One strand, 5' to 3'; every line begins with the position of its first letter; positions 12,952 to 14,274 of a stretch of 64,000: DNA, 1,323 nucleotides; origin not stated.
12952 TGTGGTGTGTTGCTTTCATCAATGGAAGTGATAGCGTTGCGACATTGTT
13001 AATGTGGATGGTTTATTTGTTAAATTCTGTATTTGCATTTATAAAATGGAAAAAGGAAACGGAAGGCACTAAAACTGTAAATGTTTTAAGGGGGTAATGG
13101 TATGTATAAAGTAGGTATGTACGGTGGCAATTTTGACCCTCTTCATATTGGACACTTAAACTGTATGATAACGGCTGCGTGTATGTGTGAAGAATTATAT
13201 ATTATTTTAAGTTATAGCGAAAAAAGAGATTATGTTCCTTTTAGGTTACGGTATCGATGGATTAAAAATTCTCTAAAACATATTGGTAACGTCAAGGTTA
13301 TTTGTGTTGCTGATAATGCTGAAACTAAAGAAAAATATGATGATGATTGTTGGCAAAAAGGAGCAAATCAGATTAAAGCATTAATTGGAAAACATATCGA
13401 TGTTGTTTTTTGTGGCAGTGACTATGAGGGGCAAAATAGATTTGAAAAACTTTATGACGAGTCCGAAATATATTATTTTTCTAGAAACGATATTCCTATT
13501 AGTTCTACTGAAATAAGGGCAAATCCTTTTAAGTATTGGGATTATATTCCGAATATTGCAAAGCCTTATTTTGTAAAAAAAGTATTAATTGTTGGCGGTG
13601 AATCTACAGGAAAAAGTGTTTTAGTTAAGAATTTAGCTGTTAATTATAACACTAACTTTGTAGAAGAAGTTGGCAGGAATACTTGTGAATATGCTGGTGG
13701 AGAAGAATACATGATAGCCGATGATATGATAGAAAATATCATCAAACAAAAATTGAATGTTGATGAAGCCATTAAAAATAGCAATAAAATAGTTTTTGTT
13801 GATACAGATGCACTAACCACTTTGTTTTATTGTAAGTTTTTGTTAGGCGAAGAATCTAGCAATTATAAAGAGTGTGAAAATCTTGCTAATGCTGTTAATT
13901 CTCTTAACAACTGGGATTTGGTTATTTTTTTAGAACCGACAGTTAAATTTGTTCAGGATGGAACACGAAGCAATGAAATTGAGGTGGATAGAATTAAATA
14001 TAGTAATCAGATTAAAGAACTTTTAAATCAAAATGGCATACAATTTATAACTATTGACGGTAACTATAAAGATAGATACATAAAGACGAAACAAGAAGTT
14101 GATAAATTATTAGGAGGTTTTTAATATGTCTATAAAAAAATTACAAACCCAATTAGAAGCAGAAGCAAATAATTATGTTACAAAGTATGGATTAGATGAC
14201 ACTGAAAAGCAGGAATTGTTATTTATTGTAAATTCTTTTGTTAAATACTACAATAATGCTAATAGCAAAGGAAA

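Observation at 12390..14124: Phage-borne PnuC plus NadR (NMNAT/NR kinase) NAD+ salvage pair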

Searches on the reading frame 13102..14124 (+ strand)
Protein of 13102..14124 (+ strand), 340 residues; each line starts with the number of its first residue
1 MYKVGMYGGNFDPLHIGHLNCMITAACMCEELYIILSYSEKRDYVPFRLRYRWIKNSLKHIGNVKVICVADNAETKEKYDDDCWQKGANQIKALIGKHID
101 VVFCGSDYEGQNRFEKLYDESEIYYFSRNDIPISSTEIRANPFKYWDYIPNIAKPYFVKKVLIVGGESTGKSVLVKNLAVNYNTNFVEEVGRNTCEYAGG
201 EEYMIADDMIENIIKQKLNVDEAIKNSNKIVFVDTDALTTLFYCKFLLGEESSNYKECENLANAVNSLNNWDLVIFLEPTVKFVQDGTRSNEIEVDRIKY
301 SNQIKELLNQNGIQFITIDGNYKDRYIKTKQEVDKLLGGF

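Call 3: search_protein_families(library=pfam, proteins=[window:13102-14124:+], max_evalue=0.01)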
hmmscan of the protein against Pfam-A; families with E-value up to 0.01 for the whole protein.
window:13102-14124:+ (340 aa): 4 families
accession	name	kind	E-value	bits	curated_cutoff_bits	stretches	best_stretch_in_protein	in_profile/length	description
PF13521.12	AAA_28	-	7.4e-29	101.5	27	1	160-325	1-164/164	AAA domain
PF01467.32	CTP_transf_like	-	1.2e-11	45.4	21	1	6-140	1-132/133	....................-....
PF00503.26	G-alpha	-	0.001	18.7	48.8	1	160-316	23-128/333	G-protein alpha subunit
PF08218.17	Citrate_ly_lig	-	0.0071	16.5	20.9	0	10-67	7-63/182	Citrate lyase ligase C-terminal domain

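Call 4: search_protein_families(library=ncbifam, proteins=[window:13102-14124:+], max_evalue=0.01)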
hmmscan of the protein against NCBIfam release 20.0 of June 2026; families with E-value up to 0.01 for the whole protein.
window:13102-14124:+ (340 aa): 13 families
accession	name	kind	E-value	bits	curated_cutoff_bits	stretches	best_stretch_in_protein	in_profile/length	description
TIGR01526.1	nadR_NMN_Atrans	equivalog_domain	4.2e-69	233.2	341.15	1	3-326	2-325/325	nicotinamide-nucleotide adenylyltransferase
NF005988.0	PRK08099.1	equivalog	2.6e-62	211.3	201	1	2-338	64-407/411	multifunctional transcriptional regulator/nicotinamide-nucleotide adenylyltransferase/ribosylnicotinamide kinase NadR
TIGR01510.1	coaD_prev_kdtB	equivalog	9.6e-09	35.4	103.3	1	5-68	2-66/155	pantetheine-phosphate adenylyltransferase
TIGR00125.1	cyt_tran_rel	domain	1.9e-08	34.4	27.7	1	4-42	1-42/65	adenylyltransferase/cytidyltransferase family protein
TIGR00482.1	TIGR00482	equivalog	9e-07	29.1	112.45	1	6-65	1-66/194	nicotinate (nicotinamide) nucleotide adenylyltransferase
NF000840.1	PRK00071.1-3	equivalog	1.9e-05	24.2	150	1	1-25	5-29/201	nicotinate-nucleotide adenylyltransferase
TIGR01518.1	g3p_cytidyltrns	equivalog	4.1e-05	23.7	165.4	1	9-139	5-122/125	glycerol-3-phosphate cytidylyltransferase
NF000839.0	PRK00071.1-1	equivalog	0.00013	21.9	187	1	5-27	9-31/219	nicotinate-nucleotide adenylyltransferase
NF005519.0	PRK07152.1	equivalog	0.0008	18.4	315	1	3-38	2-39/361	nicotinate-nucleotide adenylyltransferase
NF001985.0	PRK00777.1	subfamily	0.0012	19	104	1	6-38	8-40/157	pantetheine-phosphate adenylyltransferase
NF003791.0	PRK05379.2-3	equivalog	0.0018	17.6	409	1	2-143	5-147/340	bifunctional nicotinamide-nucleotide adenylyltransferase/Nudix hydroxylase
NF000841.0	PRK00071.1-4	equivalog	0.0022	17.8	197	1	2-20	7-25/194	nicotinate-nucleotide adenylyltransferase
NF005410.0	PRK06973.1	equivalog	0.0058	15.9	214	1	2-21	22-41/243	nicotinate-nucleotide adenylyltransferase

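Call 5: search_protein_families(library=phrogs, proteins=[window:13102-14124:+], max_evalue=0.001)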
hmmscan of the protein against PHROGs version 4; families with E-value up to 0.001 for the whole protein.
window:13102-14124:+ (340 aa): 3 families
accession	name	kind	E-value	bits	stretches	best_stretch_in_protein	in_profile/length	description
phrog_3462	-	moron, auxiliary metabolic gene and host takeover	3.1e-83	280.8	1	2-337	2-341/346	nicotinamide-nucleotide adenylyltransferase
phrog_2107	-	other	4.4e-13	50.4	1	158-325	3-176/201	thymidylate kinase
phrog_7878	-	other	4.2e-07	31.1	1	4-139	3-125/131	bifunctional heptose 7-phosphate kinase/heptose 1-phosphate adenyltransferase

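Call 7: search_dna_similar(query=window:13102-14121:+, collection=phages, mode=protein, max_rows=40)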
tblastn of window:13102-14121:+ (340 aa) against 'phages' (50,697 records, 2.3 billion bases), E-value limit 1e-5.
Records with a match: 499; places in all: 500; records where one place covers at least 80% of the query: 496.
Best place of each record, by identity: <60% 499.
By first word of the organism name: Salmonella 173; Vibrio 65; Klebsiella 47; Escherichia 37; Enterococcus 27; Bacillus 24; Lactobacillus 18; Prevotella 15; Erwinia 14; Aeromonas 10; and 22 more.
By host as written in the record: - 69; Salmonella enterica subsp. enterica serovar Enteritidis PT1 37; Klebsiella pneumoniae 23; Prevotella sp. 15; Salmonella enterica subsp. enterica 14; Salmonella sp. 13; Salmonella enterica subsp. enterica serovar Enteritidis 12; Salmonella enterica subsp. enterica serovar Typhimurium 11; and 142 more.
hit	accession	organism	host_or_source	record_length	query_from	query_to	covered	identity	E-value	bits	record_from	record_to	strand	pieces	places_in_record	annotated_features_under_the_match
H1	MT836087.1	Bacteriophage sp.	human fecal samples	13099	2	337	99%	44.0%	3e-87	291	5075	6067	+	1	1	record has no annotation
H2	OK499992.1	Bacillus phage vB_BanS_Nate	Bacillus anthracis Sterne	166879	4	337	98%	38.7%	2e-61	217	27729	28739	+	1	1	hypothetical protein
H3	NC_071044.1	Bacillus phage vB_BanS_Nate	Bacillus anthracis Sterne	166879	4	337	98%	38.7%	2e-61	217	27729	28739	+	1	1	nicotinamide-nucleotide adenylyltransferase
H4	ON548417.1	Bacillus phage vB_BanS-Thrax1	Bacillus anthracis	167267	4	337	98%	38.7%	3e-60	214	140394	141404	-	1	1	nicotinamide-nucleotide adenylyltransferase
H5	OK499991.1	Bacillus phage vB_BanS_Sophrita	Bacillus anthracis Sterne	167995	4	337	98%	38.6%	2e-57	206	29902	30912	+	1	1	hypothetical protein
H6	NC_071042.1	Bacillus phage vB_BanS_Sophrita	Bacillus anthracis Sterne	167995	4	337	98%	38.6%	2e-57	206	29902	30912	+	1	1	nicotinamide-nucleotide adenylyltransferase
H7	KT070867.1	Bacillus phage PBC2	Bacillus cereus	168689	4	337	98%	38.1%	1e-60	215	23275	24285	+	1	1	nicotinamide-nucleotide adenylyltransferase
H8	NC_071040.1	Bacillus phage PBC2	Bacillus cereus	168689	4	337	98%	38.1%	1e-60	215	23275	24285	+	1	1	nicotinamide-nucleotide adenylyltransferase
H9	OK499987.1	Bacillus phage vB_BanS_MrDarsey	Bacillus anthracis Sterne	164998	4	337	98%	37.8%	4e-58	208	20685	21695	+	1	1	nicotinamide-nucleotide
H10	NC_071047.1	Bacillus phage vB_BanS_MrDarsey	Bacillus anthracis Sterne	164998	4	337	98%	37.8%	4e-58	208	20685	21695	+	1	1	nicotinamide-nucleotide adenylyltransferase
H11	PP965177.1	Bacillus phage KoopaTroopa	Bacillus thuringiensis serovar kurstaki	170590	4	337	98%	37.8%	9e-58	207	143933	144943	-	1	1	nicotinamide-nucleotide adenylyl-transferase NADR family ...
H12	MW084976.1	Bacillus phage Kirov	Bacillus cereus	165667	4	337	98%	37.5%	3e-59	211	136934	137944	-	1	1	nicotinamide-nucleotide adenylyltransferase/ribosylnicotinamide kinase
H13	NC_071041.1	Bacillus phage Kirov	Bacillus cereus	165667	4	337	98%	37.5%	3e-59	211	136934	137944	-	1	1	nicotinamide-nucleotide adenylyltransferase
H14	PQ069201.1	Bacillus phage C30-3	Bacillus sp. C30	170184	4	337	98%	37.5%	2e-58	209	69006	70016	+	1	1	record has no annotation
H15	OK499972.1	Bacillus phage vB_BanS_Chewbecca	Bacillus anthracis Sterne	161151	4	337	98%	37.5%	2e-58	209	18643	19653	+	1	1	hypothetical protein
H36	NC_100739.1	Salmonella phage SE3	sewage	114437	1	340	100%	32.3%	1e-40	157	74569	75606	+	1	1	NadR transcriptional regulator/nicotinamide-nucleotide ...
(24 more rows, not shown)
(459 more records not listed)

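Call 8: get_annotated_region(hit=H3, flank=4000)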
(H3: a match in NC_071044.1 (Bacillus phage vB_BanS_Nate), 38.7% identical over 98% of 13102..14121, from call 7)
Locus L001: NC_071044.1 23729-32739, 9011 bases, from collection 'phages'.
description: Bacillus phage vB_BanS_Nate, complete genome.
organism: Bacillus phage vB_BanS_Nate (NCBI taxid 2894788)
taxonomy: Viruses; Duplodnaviria; Heunggongvirae; Uroviricota; Caudoviricetes; Joanripponvirinae; Natevirus; Natevirus nate
host: Bacillus anthracis Sterne; source: soil; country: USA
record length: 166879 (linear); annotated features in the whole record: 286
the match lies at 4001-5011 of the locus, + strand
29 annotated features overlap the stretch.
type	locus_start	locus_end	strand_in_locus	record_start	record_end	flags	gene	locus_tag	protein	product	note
CDS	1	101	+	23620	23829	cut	-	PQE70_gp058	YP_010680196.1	hypothetical protein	gp58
CDS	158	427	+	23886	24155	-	-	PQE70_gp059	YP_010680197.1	hypothetical protein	gp59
CDS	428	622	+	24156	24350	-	-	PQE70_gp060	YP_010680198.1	hypothetical protein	gp60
CDS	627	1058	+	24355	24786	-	-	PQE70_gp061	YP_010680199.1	SAM-dependent methyltransferase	gp61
CDS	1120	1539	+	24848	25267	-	-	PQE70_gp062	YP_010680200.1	hypothetical protein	gp62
CDS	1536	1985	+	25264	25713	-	-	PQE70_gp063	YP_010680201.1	hypothetical protein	gp63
CDS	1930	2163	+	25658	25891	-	-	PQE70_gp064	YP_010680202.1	hypothetical protein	gp64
CDS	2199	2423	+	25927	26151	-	-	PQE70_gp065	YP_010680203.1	hypothetical protein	gp65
CDS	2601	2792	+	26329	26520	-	-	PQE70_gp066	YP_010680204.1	hypothetical protein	gp66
CDS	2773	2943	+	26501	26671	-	-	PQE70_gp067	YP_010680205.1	hypothetical protein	gp67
CDS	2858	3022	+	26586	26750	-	-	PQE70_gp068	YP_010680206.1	hypothetical protein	gp68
CDS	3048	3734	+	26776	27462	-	-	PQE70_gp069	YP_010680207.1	PnuC-like nicotinamide mononucleotide transport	gp69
CDS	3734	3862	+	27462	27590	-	-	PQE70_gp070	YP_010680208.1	hypothetical protein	gp70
CDS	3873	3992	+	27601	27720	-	-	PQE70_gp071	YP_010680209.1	hypothetical protein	gp71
CDS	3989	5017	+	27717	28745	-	-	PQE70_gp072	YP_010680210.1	nicotinamide-nucleotide adenylyltransferase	gp72; multifunctional transcriptional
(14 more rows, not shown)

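Call 9: get_annotated_region(hit=H36, flank=4000)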
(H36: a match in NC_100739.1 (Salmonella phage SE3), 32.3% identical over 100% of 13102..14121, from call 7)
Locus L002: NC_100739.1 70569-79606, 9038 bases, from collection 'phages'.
description: Salmonella phage SE3, complete genome.
organism: Salmonella phage SE3 (NCBI taxid 2575327)
taxonomy: Viruses; Duplodnaviria; Heunggongvirae; Uroviricota; Caudoviricetes; Demerecviridae; Markadamsvirinae; Epseptimavirus; Epseptimavirus SE3
host: -; source: sewage; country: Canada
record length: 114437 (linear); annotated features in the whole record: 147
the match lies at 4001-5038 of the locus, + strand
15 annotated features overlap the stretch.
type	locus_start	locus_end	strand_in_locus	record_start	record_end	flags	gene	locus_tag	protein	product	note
CDS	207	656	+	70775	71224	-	-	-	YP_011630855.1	hypothetical protein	-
CDS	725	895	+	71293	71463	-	-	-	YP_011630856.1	hypothetical protein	-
CDS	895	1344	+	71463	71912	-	-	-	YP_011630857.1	recombination related exonuclease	-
CDS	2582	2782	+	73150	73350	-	-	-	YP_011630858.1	hypothetical protein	-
CDS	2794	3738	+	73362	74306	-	-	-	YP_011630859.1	hypothetical protein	-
CDS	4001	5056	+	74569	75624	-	-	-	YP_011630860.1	NadR transcriptional regulator/nicotinamide-nucleotide ademylyltransferase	NadR transcriptional regulator/Nicotinamide-nucleotide ademylyltransferase, NadR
CDS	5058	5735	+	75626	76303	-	-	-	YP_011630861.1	PnuC-like ribose nicotinamide transporter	-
CDS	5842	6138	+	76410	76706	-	-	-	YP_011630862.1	hypothetical protein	-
CDS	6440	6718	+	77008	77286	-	-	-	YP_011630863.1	homing endonuclease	-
CDS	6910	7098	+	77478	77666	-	-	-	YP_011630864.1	hypothetical protein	-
CDS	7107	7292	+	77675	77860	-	-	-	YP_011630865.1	anti termination protein Q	-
CDS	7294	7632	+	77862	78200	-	-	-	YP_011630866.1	hypothetical protein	-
CDS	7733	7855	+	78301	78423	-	-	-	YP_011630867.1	hypothetical protein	-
CDS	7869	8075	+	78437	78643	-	-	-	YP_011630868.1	hypothetical protein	-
CDS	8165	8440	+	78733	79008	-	-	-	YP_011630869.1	hypothetical protein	-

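Call 10: get_annotated_region(hit=H1, flank=8000)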
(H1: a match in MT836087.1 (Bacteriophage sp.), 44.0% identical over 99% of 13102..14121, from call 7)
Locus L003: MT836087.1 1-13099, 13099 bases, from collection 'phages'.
description: UNVERIFIED: Bacteriophage sp. clone scaffold_1381 genomic sequence.
organism: Bacteriophage sp. (NCBI taxid 38018)
taxonomy: Viruses
host: -; source: human fecal samples; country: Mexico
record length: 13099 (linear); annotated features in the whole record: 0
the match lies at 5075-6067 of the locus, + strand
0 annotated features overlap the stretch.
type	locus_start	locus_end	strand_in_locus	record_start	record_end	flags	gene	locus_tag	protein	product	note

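Call 24: find_encoding_contigs(protein=window:13102-14124:+, flank=10000, max_places=6)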
Protein window:13102-14124:+ (340 aa): 24 contigs read that carry it; 6 places shown.
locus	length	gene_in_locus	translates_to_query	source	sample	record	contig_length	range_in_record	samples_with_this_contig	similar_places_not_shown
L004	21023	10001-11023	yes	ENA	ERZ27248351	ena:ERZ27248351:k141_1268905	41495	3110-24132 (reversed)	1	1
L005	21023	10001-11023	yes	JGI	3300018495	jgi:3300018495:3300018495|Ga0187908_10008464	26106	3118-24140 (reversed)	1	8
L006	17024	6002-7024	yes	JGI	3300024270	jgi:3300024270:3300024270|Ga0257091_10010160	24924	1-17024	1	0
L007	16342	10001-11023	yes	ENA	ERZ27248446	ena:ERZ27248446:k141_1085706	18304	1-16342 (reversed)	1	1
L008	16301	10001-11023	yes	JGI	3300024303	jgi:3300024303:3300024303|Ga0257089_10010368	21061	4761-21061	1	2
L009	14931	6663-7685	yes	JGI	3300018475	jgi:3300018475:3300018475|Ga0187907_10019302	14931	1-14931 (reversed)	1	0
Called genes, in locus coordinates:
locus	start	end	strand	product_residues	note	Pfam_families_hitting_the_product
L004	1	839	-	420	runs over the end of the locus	-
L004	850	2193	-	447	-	PF14284:PcfJ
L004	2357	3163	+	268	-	PF14243:R2K_3, PF18299:R2K_2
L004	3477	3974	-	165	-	-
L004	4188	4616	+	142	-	-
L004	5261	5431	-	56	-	-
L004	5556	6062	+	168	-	-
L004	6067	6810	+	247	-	PF00149:Metallophos (weak), PF12850:Metallophos_2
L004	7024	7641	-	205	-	PF22751:DUF488-N3a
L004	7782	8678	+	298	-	-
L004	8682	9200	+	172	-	-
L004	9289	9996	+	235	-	PF04973:NMN_transporter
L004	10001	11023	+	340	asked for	PF01467:CTP_transf_like, PF13521:AAA_28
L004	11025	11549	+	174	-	-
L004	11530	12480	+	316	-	PF04055:Radical_SAM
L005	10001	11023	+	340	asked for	PF01467:CTP_transf_like, PF13521:AAA_28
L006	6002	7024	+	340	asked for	PF01467:CTP_transf_like, PF13521:AAA_28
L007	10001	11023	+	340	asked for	PF01467:CTP_transf_like, PF13521:AAA_28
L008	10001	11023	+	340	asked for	PF01467:CTP_transf_like, PF13521:AAA_28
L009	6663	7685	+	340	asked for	PF01467:CTP_transf_like, PF13521:AAA_28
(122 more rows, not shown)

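Call 25: find_related_loci(query=window:13102-14121:+, collection=viral_contigs, flank=8000)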
Query window:13102-14121:+ (340 aa) in viral_contigs; peptide patterns used: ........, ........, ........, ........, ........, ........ (x = any residue, [..] = any of these).
8 stretches matched a pattern, but none encodes a relative of the query by tblastn (E <= 1e-3).

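Call 26: search_solved_structures(query=window:13102-14121:+, show_alignments=3, max_evalue=0.001)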
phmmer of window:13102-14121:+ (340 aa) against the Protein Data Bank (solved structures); distinct sequences matched with E-value up to 0.001: 7.
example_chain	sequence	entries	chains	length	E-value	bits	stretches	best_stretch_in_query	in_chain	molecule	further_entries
8x7f_A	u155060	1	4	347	2.6e-49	171.2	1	4-338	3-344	Trifunctional NAD biosynthesis/regulator protein NadR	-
9x6f_A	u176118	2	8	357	8.6e-42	146.5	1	1-334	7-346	Nicotinamide-nucleotide adenylyltransferase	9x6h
1lw7_A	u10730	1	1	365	4.3e-40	140.9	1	3-337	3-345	TRANSCRIPTIONAL REGULATOR NADR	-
6gye_A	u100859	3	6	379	2.3e-31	112.2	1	4-313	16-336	Nicotinamide-nucleotide adenylyltransferase NadR family / Ribosylnicotinamide kinase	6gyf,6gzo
4nah_A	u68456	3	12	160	0.0003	23.1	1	4-91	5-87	Phosphopantetheine adenylyltransferase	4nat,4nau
3f3m_A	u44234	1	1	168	0.00033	22.9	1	4-91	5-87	Phosphopantetheine adenylyltransferase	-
1coz_A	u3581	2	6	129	0.00036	22.8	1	3-139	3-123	PROTEIN (GLYCEROL-3-PHOSPHATE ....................) | glycerol-3-phosphate cytidylyltransferase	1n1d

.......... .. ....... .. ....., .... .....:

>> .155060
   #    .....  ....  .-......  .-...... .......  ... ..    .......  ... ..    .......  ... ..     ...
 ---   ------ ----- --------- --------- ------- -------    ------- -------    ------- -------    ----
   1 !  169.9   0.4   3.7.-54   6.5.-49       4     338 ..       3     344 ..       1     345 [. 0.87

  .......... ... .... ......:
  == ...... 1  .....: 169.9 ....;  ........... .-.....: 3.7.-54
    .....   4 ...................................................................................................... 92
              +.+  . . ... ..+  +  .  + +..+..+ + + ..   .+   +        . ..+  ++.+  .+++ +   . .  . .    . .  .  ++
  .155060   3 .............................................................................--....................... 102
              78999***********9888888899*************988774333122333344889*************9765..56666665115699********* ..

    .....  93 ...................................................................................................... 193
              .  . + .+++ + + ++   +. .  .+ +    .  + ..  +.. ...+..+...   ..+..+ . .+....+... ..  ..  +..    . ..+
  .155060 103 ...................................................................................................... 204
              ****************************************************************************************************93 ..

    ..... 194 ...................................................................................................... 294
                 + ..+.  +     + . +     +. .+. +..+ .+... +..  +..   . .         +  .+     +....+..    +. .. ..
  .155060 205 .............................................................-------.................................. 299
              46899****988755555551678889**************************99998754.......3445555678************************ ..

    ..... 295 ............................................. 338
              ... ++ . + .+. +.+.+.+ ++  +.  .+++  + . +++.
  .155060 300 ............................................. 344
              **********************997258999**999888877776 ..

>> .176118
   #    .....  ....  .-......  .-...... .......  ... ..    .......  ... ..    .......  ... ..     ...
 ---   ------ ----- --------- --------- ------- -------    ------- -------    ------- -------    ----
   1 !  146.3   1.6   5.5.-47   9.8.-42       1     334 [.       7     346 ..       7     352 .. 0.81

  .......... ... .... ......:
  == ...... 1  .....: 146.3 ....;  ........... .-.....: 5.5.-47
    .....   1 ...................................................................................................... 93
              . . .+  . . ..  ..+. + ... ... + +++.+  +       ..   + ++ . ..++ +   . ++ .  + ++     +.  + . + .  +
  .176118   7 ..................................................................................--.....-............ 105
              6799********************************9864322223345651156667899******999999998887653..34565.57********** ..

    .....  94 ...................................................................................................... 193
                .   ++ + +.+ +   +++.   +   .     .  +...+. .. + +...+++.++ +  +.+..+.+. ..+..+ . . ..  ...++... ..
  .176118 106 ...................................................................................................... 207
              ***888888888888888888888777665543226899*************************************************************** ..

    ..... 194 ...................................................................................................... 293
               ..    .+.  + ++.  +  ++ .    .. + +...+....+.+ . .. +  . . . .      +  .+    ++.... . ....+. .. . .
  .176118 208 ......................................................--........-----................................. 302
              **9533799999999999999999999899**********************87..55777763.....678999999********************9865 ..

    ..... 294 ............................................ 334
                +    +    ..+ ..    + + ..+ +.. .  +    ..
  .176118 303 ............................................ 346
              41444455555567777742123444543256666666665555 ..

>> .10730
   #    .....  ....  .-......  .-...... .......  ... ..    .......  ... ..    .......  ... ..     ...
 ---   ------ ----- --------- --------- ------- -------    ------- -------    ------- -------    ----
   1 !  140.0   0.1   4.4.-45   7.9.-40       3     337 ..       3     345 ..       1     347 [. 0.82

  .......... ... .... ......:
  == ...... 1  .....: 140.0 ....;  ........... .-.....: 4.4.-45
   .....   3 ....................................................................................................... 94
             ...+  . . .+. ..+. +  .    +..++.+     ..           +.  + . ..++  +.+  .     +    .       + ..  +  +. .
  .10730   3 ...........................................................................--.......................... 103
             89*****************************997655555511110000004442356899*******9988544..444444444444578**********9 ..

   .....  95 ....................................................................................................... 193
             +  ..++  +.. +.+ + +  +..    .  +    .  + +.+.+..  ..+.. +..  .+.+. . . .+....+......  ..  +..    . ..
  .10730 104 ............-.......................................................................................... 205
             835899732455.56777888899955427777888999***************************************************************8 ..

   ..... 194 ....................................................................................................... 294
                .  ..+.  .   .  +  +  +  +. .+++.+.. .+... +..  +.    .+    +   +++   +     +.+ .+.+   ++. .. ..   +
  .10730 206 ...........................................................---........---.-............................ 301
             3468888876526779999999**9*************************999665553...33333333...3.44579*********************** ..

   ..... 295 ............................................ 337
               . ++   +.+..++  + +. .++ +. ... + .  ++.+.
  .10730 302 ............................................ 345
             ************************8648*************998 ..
